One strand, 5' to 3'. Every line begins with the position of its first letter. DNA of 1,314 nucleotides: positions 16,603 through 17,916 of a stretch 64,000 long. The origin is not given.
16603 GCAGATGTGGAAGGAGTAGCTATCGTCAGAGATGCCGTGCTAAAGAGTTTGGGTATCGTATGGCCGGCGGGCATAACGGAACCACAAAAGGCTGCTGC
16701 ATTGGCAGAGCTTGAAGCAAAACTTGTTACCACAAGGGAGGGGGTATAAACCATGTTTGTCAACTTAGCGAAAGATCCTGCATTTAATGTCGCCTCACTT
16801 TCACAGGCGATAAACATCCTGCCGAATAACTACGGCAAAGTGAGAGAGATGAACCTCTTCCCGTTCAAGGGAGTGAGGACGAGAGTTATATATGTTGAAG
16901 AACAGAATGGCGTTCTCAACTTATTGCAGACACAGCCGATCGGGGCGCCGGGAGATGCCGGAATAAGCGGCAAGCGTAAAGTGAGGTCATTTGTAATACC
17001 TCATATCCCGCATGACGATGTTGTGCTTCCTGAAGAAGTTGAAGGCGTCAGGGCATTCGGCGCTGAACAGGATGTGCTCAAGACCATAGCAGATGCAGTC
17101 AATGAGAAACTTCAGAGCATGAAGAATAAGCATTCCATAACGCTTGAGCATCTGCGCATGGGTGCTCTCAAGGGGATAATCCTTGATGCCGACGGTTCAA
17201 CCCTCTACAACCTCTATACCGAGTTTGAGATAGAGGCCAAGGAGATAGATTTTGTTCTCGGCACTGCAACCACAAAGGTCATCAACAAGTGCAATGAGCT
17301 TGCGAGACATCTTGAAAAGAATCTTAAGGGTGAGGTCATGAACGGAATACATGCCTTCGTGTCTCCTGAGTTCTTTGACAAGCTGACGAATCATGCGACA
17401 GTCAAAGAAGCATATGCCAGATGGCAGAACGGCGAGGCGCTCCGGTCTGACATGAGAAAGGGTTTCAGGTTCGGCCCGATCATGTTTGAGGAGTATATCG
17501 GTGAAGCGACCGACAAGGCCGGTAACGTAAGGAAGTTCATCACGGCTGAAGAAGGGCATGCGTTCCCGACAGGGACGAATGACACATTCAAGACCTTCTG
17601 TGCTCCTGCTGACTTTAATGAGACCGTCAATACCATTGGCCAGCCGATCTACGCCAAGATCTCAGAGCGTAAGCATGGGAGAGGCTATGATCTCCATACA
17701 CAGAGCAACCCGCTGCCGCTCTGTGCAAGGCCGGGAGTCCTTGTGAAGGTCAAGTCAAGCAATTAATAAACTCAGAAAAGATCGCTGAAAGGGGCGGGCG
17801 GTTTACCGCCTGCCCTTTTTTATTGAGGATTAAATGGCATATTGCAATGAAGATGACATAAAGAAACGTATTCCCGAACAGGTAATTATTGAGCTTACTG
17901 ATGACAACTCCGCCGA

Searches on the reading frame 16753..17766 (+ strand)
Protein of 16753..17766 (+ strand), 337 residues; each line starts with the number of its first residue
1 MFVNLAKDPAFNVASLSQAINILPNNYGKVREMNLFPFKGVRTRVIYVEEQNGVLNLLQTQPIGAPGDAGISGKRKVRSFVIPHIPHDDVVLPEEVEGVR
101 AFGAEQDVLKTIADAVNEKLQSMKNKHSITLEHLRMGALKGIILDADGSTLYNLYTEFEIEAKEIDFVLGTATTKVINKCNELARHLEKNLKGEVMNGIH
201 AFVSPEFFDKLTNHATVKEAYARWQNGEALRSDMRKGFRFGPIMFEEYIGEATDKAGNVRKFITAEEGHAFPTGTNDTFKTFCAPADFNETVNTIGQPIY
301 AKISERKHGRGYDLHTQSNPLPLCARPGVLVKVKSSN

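Call 58: search_protein_families(library=phrogs, proteins=[window:16753-17766:+], max_evalue=0.00001)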
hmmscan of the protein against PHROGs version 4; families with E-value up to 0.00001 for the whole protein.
window:16753-17766:+ (337 aa): 1 family
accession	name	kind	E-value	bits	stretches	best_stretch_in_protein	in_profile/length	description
phrog_29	-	head and packaging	5.9e-65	221.1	1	9-335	27-358/439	major head protein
